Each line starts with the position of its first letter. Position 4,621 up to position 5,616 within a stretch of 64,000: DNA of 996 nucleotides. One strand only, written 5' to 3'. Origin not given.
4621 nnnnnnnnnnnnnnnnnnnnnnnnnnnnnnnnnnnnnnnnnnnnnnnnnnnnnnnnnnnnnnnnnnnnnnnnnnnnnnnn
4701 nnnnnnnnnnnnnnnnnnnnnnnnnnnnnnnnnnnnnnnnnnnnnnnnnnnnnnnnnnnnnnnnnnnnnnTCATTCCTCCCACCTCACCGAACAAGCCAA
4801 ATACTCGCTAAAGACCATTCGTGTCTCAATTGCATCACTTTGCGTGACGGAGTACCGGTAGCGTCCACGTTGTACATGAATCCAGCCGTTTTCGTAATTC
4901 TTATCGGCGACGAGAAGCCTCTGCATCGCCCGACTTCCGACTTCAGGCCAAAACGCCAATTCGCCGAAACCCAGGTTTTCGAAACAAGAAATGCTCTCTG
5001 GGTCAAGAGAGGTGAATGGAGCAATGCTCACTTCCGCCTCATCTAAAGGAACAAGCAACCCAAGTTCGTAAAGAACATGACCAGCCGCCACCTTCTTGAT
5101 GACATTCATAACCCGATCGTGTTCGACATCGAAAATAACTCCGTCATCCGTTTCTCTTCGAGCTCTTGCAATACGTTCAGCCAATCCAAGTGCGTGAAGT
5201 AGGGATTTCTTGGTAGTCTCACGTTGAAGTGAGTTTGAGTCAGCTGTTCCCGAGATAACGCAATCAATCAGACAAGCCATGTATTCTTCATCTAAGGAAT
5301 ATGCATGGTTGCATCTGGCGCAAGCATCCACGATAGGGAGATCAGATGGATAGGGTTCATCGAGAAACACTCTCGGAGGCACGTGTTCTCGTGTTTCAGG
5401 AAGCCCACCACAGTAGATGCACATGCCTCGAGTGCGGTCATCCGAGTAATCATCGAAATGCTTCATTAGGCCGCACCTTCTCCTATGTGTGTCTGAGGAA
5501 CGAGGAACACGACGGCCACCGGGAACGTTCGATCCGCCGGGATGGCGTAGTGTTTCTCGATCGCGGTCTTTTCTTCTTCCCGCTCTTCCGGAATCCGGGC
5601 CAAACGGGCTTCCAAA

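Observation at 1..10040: Six-gene, fully overlapping methylase/helicase/nuclease operon that fits no canonical R-M, BREX or DISARM layout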

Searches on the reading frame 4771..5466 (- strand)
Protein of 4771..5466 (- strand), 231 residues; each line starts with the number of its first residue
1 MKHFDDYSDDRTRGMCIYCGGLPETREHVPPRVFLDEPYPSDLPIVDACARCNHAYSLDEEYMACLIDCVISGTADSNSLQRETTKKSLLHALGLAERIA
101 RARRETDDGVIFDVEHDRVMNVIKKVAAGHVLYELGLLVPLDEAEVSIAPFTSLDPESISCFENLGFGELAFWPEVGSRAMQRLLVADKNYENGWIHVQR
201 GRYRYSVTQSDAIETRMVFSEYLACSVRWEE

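Call 12: search_protein_families(library=pfam, proteins=[window:4771-5466:-], max_evalue=0.01)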
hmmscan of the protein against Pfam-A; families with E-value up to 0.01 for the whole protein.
window:4771-5466:- (231 aa): 0 families

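Call 13: search_protein_families(library=padloc, proteins=[window:4771-5466:-], max_evalue=0.01)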
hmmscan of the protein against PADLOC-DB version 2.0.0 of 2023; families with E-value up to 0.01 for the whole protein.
window:4771-5466:- (231 aa): 0 families

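Call 17: find_encoding_contigs(protein=window:4771-5466:-, flank=10000, max_places=6)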
Protein window:4771-5466:- (231 aa): 1 contig read that carries it; 1 place shown.
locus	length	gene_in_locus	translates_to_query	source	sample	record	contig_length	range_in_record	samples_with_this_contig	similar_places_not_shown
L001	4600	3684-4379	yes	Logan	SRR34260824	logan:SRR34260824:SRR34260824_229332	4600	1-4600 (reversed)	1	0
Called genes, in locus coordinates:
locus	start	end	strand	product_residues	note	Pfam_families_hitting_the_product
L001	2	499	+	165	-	?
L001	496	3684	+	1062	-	PF00176:SNF2-rel_dom, PF04851:ResIII (faint), PF00271:Helicase_C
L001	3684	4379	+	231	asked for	-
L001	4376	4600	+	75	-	?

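Call 29: find_homologous_proteins(query=window:4774-5466:-, max_evalue=0.001)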
Query window:4774-5466:- (231 aa): 1397 proteins with E <= 0.001 among 1910 candidates; the best 120 are listed.
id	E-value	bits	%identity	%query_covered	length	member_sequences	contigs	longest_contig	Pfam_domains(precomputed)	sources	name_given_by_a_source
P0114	2.1e-148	510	95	100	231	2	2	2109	-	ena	-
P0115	1.7e-147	507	95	100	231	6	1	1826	-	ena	-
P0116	4.0e-141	486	90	100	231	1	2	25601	-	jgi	jgi:hypothetical protein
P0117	5.5e-132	456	84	100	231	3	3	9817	-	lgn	-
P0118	2.3e-121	421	76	100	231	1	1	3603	-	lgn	-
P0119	2.6e-120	418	77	100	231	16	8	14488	-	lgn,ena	-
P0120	5.8e-118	410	74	100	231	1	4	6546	-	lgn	-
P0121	9.5e-115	400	73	100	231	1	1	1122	-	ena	-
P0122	1.3e-114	399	74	100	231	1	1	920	-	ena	-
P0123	2.8e-110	385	71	100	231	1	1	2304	-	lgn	-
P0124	3.3e-94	333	62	99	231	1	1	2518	-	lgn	-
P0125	6.2e-94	332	62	100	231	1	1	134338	-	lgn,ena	-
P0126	6.6e-94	332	61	100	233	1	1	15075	-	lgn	-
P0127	1.2e-90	321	60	100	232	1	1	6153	-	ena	-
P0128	6.6e-88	312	60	98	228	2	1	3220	-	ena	-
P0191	2.0e-60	222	46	100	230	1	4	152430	-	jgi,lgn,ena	-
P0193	2.3e-60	222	44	100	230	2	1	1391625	-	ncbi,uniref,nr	ncbi:hypothetical protein GCM10008023_06750 [Sphingomonas glacialis]|uniref:HNH endonuclease n=2 Tax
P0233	2.1e-58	215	48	99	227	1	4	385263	-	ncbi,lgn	-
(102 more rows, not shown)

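Call 30: find_encoding_contigs(protein=P0116, flank=10000, max_places=2)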
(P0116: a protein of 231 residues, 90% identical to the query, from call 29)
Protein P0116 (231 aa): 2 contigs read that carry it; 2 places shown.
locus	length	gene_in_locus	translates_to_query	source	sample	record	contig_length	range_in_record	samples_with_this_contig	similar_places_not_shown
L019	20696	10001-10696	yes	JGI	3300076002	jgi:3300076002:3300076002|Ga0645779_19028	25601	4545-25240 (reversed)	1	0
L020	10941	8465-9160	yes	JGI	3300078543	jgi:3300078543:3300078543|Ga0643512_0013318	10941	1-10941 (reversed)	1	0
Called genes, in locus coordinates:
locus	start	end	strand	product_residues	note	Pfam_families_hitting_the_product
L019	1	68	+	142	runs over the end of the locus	?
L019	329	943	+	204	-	PF13489:Methyltransf_23, PF08241:Methyltransf_11, PF13649:Methyltransf_25 (weak), PF13847:Methyltransf_31 (weak)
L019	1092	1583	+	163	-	PF00903:Glyoxalase, PF22677:Ble-like_N (weak)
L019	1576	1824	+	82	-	-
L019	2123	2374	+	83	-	-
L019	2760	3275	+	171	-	PF03852:Vsr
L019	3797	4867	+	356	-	PF00145:DNA_methylase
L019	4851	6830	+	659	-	PF02518:HATPase_c (faint), PF13589:HATPase_c_3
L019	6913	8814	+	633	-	PF00176:SNF2-rel_dom, PF04851:ResIII (weak)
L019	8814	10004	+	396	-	-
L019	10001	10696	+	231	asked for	-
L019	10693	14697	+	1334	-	PF20473:MmeI_Mtase (weak), PF07669:Eco57I, PF20473:MmeI_Mtase (weak), PF20466:MmeI_TRD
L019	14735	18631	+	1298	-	PF00271:Helicase_C (weak)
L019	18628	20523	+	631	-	PF09369:MZB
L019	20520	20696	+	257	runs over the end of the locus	PF13091:PLDc_2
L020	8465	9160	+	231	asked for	-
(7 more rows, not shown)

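Call 31: find_encoding_contigs(protein=P0125, flank=10000, max_places=2)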
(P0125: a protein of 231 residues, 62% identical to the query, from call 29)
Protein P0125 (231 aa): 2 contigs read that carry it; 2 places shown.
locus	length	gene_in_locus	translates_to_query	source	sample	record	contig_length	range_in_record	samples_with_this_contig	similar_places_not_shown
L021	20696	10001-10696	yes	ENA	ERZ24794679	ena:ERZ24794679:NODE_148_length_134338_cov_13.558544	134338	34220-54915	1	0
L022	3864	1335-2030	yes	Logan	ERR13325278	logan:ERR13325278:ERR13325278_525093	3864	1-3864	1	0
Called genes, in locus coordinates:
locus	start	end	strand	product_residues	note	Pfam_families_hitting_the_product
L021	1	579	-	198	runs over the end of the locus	-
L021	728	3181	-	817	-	PF24807:WD40_CDC20-Fz (weak), PF25173:Beta-prop_WDR3_1st (weak), PF25174:Beta-prop_THOC3 (weak), PF25174:Beta-prop_THOC3, PF23381:Beta-prop_IFT122_1st, PF23381:Beta-prop_IFT122_1st, PF25173:Beta-prop_WDR3_1st, PF25175:Beta-prop_WDR5, +22 more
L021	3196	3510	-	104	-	-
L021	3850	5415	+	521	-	PF04326:SLFN_AlbA_2, PF13749:HATPase_c_4, PF21247:Fic-like_C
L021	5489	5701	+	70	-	PF12728:HTH_17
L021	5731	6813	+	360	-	PF00145:DNA_methylase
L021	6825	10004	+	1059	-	PF00176:SNF2-rel_dom, PF00271:Helicase_C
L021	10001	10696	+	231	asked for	-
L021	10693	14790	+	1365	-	PF02384:N6_Mtase (faint), PF07669:Eco57I, PF20473:MmeI_Mtase (weak), PF20466:MmeI_TRD (faint)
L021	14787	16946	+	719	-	-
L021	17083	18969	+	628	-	PF13589:HATPase_c_3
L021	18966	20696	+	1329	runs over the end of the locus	PF00271:Helicase_C (weak)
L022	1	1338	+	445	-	?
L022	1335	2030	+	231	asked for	-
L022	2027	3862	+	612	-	?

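Call 32: find_encoding_contigs(protein=P0193, flank=10000, max_places=2)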
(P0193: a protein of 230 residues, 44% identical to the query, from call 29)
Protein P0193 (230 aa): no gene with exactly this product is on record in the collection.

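Call 33: find_encoding_contigs(protein=P0233, flank=10000, max_places=2)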
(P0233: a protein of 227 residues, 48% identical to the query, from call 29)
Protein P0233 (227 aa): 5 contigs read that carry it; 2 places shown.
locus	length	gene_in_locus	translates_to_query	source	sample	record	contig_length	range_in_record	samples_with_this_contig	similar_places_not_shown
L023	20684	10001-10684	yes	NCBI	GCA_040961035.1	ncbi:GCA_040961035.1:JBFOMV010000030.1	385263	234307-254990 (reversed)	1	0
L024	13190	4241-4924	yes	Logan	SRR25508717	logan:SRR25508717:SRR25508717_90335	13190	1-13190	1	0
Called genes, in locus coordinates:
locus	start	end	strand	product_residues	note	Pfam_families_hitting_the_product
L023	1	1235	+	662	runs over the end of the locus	PF17957:Big_7 (weak)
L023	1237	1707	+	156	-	PF13581:HATPase_c_2, PF02518:HATPase_c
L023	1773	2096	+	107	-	PF01740:STAS, PF13466:STAS_2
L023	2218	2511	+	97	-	PF05635:23S_rRNA_IVP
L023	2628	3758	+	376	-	PF01551:Peptidase_M23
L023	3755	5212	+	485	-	PF00749:tRNA-synt_1c, PF19269:Anticodon_2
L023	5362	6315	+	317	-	PF00005:ABC_tran, PF13304:AAA_21 (weak)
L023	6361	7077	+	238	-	PF12679:ABC2_membrane_2, PF12730:ABC2_membrane_4 (weak), PF13346:ABC2_membrane_5, PF12698:ABC2_membrane_3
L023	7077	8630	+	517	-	PF23357:DUF7088, PF09822:ABC_transp_aux, PF14258:DUF4350 (weak), PF23355:IFT52_GIFT (weak)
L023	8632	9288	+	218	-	PF14238:DUF4340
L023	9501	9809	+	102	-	-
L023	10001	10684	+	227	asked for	-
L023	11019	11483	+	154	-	-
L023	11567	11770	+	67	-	-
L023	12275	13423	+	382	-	-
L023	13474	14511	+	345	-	PF03781:FGE-sulfatase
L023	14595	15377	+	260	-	-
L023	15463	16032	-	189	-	-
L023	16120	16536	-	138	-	PF01243:PNPOx_N, PF12900:Pyridox_ox_2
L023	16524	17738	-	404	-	-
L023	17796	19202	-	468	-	PF01979:Amidohydro_1, PF07969:Amidohydro_3 (weak)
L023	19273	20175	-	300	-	PF00296:Bac_luciferase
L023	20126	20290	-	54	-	-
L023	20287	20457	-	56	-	-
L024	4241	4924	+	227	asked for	-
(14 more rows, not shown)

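Call 34: find_encoding_contigs(protein=P0191, flank=10000, max_places=2)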
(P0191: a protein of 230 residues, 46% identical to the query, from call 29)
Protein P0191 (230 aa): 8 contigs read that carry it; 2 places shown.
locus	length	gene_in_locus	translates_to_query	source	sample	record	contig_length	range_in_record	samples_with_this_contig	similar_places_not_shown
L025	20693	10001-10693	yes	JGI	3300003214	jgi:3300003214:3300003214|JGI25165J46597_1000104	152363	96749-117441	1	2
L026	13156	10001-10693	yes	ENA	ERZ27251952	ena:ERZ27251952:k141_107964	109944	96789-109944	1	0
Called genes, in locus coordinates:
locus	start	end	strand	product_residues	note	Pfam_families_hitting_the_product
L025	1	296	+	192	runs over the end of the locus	PF19613:DUF6118 (weak)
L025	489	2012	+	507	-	PF07992:Pyr_redox_2 (weak), PF13450:NAD_binding_8 (weak)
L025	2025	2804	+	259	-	-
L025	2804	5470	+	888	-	PF06745:ATPase (faint)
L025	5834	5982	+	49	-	-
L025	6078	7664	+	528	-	PF19614:DUF6119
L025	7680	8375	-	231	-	PF09517:RE_Eco29kI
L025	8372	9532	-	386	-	PF00145:DNA_methylase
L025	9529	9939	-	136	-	PF03852:Vsr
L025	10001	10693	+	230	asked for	-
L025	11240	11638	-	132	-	-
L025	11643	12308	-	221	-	PF00730:HhH-GPD, PF00633:HHH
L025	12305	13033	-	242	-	PF01113:DapB_N, PF05173:DapB_C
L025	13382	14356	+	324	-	-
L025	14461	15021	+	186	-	-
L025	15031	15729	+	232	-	PF02146:SIR2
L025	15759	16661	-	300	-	PF00009:GTP_EFTU, PF01926:MMR_HSR1, PF02421:FeoB_N, PF03193:RsgA_GTPase (faint), PF04548:AIG1 (weak), PF10662:PduV-EutP (weak), PF00350:Dynamin_N (weak), PF07650:KH_2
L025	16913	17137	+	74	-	-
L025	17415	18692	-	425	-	PF01979:Amidohydro_1, PF07969:Amidohydro_3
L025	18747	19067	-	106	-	PF01541:GIY-YIG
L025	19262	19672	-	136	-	-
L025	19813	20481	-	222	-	PF14622:Ribonucleas_3_3, PF00636:Ribonuclease_3, PF00035:dsrm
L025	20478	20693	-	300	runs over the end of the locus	PF10502:Peptidase_S26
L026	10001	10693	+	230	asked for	-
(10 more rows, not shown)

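Call 42: find_related_loci(query=A1, collection=metagenome_contigs, flank=8000)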
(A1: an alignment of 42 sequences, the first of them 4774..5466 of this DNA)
Query A1 (231 aa) in metagenome_contigs; peptide patterns used: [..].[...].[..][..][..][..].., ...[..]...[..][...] (x = any residue, [..] = any of these).
600 stretches matched a pattern (row limit reached: there are more); 537 encode a relative of the query (tblastn E <= 1e-3); the best 80 are kept; 80 distinct loci.
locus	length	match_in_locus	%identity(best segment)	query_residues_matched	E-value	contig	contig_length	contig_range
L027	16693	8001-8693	77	1-231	1e-123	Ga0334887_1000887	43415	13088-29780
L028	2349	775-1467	56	1-231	9e-93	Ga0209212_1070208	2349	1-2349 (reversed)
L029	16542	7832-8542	50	1-231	3e-71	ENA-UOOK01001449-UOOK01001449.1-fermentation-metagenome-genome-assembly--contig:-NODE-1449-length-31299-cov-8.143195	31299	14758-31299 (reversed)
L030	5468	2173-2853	49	1-230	8e-69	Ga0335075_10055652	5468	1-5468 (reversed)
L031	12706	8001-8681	49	1-230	9e-69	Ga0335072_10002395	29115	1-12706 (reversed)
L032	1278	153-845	45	1-229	2e-71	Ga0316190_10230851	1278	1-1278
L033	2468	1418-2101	47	1-230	2e-67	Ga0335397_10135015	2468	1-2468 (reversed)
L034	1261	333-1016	45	1-230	5e-70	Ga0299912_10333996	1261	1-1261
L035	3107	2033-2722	46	1-230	3e-66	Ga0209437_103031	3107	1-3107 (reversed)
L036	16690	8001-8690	46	1-230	5e-66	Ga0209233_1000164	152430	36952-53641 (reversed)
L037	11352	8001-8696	45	1-231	2e-65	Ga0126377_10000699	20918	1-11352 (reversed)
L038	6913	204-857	47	7-229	3e-65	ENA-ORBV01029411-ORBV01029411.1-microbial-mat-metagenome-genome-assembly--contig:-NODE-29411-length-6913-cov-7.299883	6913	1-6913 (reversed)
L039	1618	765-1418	47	7-229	4e-68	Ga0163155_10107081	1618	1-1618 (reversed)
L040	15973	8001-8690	48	1-229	3e-65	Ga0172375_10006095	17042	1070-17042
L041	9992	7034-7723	45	1-230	1e-64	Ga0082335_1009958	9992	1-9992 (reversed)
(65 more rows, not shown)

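Call 48: predict_structure(alignment_id=A1)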
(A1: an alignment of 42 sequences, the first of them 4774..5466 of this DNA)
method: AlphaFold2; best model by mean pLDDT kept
length: 231 residues; sequences in the alignment: 42
mean_pLDDT: 89.0   pTM: 0.88
mean pLDDT of the five models: 89.0, 87.9, 88.0, 86.7, 85.2
residues with pLDDT >= 90: 149; 70-90: 70; 50-70: 8; < 50: 4
segments of 3 or more residues with pLDDT < 50: 168-171
pLDDT, mean of each block of 10 residues (from residue 1): 77 84 93 94 91 91 95 91 89 89 93 94 97 90 95 92 69 69 82 91 92 94 96 68
secondary structure, 60 per line:
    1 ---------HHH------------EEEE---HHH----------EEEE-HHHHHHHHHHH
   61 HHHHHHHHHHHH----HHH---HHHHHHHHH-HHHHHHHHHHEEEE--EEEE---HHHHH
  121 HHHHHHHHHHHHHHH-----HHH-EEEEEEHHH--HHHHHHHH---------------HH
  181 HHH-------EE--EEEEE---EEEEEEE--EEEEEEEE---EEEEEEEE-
elements in order: E25-28 E45-48 H50-72 H83-91 H93-102 E103-106 E109-112 H116-135 E145-150 H156-163 H179-183 E195-199 E203-209 E212-219 E223-230

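Call 50: search_protein_families(library=pfam, alignment_id=A2, max_evalue=0.0001)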
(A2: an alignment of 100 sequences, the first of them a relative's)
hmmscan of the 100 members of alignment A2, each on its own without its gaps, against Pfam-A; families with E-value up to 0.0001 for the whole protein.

A. member 1, L030:1663-2070:+ (136 aa): 0 families

B. families by the number of members that match (of 100 scanned): 71 families (the first 25 are shown)
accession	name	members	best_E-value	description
PF03852.21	Vsr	6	1.6e-29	DNA mismatch endonuclease Vsr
PF07510.16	GmrSD_C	4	8.2e-09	GmrSD restriction endonucleases, C-terminal domain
PF20553.4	Methyltransf_35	2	5.3e-82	Putative O-methyltransferase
PF00145.23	DNA_methylase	2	1.1e-54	C-5 cytosine-specific DNA methylase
PF00589.27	Phage_integrase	2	5.5e-47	Phage integrase family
PF03235.19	GmrSD_N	2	5.4e-28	GmrSD restriction endonuclease, N-terminal domain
PF12705.13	PDDEXK_1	2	1.2e-25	PD-(D/E)XK nuclease superfamily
PF10592.14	AIPR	1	9e-100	AIPR protein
PF03747.19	ADP_ribosyl_GH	1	7.1e-63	ADP-ribosylglycohydrolase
PF00176.29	SNF2-rel_dom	1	3.2e-54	SNF2-related domain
PF00580.27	UvrD-helicase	1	8.4e-53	UvrD/REP helicase N-terminal domain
PF22809.1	DUF7014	1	2.8e-49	Domain of unknown function (DUF7014)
PF00587.30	tRNA-synt_2b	1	1.1e-46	tRNA synthetase class II core domain (G, H, P, S and T)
PF06863.17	DUF1254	1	5.6e-43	Protein of unknown function (DUF1254)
PF22879.1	AIPR_N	1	1.2e-42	Abortive infection phage resistance protein N-terminal domain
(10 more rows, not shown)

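Call 51: fold_search(model_id=the predicted structure, library=pdb)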
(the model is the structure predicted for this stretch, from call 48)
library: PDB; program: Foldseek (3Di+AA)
matches with E <= 10: 636; with E <= 0.001: 0
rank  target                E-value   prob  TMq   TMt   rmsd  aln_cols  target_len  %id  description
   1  3hmj_A                2.1e-01  0.08  0.15  0.04  12.5       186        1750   10  Saccharomyces cerevisiae FAS type I (released 2009-09-01)
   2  2xgn_A                2.3e-01  0.02  0.11  0.07  20.9       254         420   10  Structural and mechanistic studies on a cephalosporin esterase from the clavulanic acid biosynthesis pathway (released 2011-06-29)
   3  2xfs_A                2.7e-01  0.02  0.11  0.07  20.6       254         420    9  Structural and mechanistic studies on a cephalosporin esterase from the clavulanic acid biosynthesis pathway (released 2011-06-29)
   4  5vba_B                3.5e-01  0.07  0.17  0.11  16.1       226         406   11  Structure of EspG1 chaperone from the type VII (ESX-1) secretion system determined with the assistance of N-terminal T (released 2017-07-05)
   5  2xft_A                3.5e-01  0.02  0.11  0.07  20.8       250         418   10  Structural and mechanistic studies on a cephalosporin esterase from the clavulanic acid biosynthesis pathway (released 2011-06-29)
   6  9x86                  3.9e-01  0.07  0.14  0.13  14.5       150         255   14  Crystal Structure of dehydratase ApmL in Amipurimycin biosynthesis (released 2026-04-08)
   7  9d7c_D                3.9e-01  0.04  0.13  0.13  14.7       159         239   14  OXA-58-NA-1-157 10 min complex (released 2024-12-11)
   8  2xep_A                4.2e-01  0.02  0.11  0.07  20.8       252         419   11  Structural and mechanistic studies on a cephalosporin esterase from the clavulanic acid biosynthesis pathway (released 2011-06-29)
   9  4y0r                  4.4e-01  0.16  0.14  0.19   4.2        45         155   20  Bovine beta-lactoglobulin complex with pramocaine crystallized from ammonium sulphate (BLG-PRM2) (released 2015-07-01)
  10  8psf_A                4.4e-01  0.06  0.15  0.04  14.8       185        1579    9  Asymmetric unit of the yeast fatty acid synthase in non-rotated state with ACP at the acetyl transferase domain (FASx  (released 2023-11-22)
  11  6ql6_A                5.0e-01  0.03  0.12  0.03  17.9       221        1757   11  Structure of Fatty acid synthase complex from Saccharomyces cerevisiae at 2.9 Angstrom (released 2020-03-18)
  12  2xf3_A                6.4e-01  0.01  0.11  0.08  21.1       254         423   10  Structural and mechanistic studies on a cephalosporin esterase from the clavulanic acid biosynthesis pathway (released 2011-06-29)
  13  1xa7_A                7.7e-01  0.03  0.13  0.13  17.1       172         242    6  Crystal structure of the benzylpenicillin-acylated BlaR1 sensor domain from Staphylococcus aureus (released 2004-09-21)
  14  4b6c_B                8.1e-01  0.04  0.11  0.14  12.4       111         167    5  Structure of the M. smegmatis GyrB ATPase domain in complex with an aminopyrazinamide (released 2013-01-23)
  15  5nuj                  8.7e-01  0.13  0.15  0.21   4.2        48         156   19  Engineered beta-lactoglobulin: variant I56F-L39A in complex with chlorpromazine (LG-FA-CLP) (released 2018-04-04)
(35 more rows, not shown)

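Call 52: search_protein_families(library=ncbifam, proteins=[window:4774-5466:-], max_evalue=0.01)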
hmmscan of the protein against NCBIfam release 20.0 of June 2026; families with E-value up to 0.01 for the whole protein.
window:4774-5466:- (231 aa): 0 families

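Call 53: search_solved_structures(query=A1, max_evalue=10, show_alignments=2)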
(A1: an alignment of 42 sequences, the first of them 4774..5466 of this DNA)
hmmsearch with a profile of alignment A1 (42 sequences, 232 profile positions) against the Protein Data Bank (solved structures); distinct sequences matched with E-value up to 10: 4.
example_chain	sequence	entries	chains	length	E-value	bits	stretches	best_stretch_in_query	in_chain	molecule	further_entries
4h9d_A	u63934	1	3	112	0.055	15.7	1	6-55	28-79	HNH endonuclease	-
3n7z_A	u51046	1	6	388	0.083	15.1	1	97-177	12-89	Acetyltransferase, GNAT family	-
8e55_A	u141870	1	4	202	1.1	11.4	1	85-126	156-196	SG135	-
8jui_A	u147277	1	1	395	1.2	11.2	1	88-162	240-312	Cystathionine beta-lyase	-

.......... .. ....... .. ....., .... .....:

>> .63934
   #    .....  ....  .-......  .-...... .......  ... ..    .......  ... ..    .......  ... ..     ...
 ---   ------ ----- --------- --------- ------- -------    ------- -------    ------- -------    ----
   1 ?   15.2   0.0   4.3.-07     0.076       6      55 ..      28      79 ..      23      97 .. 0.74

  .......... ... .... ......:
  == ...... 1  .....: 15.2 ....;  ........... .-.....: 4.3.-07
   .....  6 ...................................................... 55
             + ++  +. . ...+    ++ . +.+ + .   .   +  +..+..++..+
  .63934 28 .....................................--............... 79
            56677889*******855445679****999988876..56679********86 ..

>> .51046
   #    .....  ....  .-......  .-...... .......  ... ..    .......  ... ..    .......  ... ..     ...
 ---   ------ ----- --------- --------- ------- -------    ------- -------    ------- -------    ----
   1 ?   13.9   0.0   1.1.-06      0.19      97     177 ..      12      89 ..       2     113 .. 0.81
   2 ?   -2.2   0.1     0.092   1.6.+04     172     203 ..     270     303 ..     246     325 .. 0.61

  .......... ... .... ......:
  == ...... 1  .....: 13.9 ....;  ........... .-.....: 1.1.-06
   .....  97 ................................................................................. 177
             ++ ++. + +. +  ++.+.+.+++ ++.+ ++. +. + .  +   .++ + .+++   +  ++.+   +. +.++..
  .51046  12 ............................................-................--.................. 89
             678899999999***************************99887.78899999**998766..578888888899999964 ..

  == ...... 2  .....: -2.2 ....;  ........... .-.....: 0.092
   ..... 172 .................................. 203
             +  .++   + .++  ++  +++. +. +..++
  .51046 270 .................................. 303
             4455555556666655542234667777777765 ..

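Call 79: search_protein_families(library=pfam, proteins=[L021:14787-16943:+], max_evalue=0.01)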
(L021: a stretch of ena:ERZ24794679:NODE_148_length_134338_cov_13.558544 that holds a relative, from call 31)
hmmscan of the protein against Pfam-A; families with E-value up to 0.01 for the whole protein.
L021:14787-16943:+ (719 aa): 1 family
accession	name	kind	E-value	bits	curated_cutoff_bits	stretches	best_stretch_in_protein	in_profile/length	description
PF04471.18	Mrr_cat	-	0.00049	20.6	21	1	12-96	3-87/115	Restriction endonuclease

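Call 84: fold_search(model_id=the predicted structure, library=viral)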
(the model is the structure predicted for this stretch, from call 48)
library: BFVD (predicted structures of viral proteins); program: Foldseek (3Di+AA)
matches with E <= 10: 476; with E <= 0.001: 0
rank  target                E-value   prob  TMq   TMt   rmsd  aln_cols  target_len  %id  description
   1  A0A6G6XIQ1            4.6e-02  0.35  0.17  0.24  14.4       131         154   20  (no name in the UniProt tables at hand)
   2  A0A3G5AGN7            8.0e-02  0.18  0.18  0.26  16.6       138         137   10  Uncharacterized protein [Solumvirus sp.]
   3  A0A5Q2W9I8            8.5e-02  0.30  0.17  0.33  13.3       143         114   14  (no name in the UniProt tables at hand)
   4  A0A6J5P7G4            9.6e-02  0.94  0.14  0.16   3.7        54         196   31  HNHc domain containing protein [uncultured Caudovirales phage]
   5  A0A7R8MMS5            1.6e-01  0.11  0.21  0.20  16.3       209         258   12  HTH araC/xylS-type domain-containing protein [Klebsiella phage vB_KvM-Eowyn]
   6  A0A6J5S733            2.5e-01  0.30  0.16  0.36   7.8        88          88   20  HNHc domain containing protein [uncultured Caudovirales phage]
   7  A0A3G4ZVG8            2.5e-01  0.06  0.16  0.10  15.8       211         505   10  Transposase [Edafosvirus sp.]
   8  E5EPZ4                3.4e-01  0.12  0.16  0.29  10.4       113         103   11  Uncharacterized protein [Acinetobacter phage Acj9]
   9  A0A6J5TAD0            3.7e-01  0.18  0.17  0.40   9.0       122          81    9  Uncharacterized protein [uncultured Caudovirales phage]
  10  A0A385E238            3.9e-01  0.20  0.17  0.36   7.9        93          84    9  (no name in the UniProt tables at hand)
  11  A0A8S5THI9            4.1e-01  0.11  0.28  0.25  16.9       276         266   12  Uncharacterized protein [Myoviridae sp. ctMnh10]
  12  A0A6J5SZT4            4.1e-01  0.04  0.13  0.04  19.0       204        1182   10  Glycoside hydrolase, family 19, catalytic [uncultured Caudovirales phage]
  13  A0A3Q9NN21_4          4.4e-01  0.08  0.19  0.05  13.3       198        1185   10  (no name in the UniProt tables at hand)
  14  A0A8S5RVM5            4.7e-01  0.09  0.14  0.28  11.7       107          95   13  Uncharacterized protein [Siphoviridae sp. ctHip2]
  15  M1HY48                5.3e-01  0.35  0.15  0.10   7.0        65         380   17  (no name in the UniProt tables at hand)
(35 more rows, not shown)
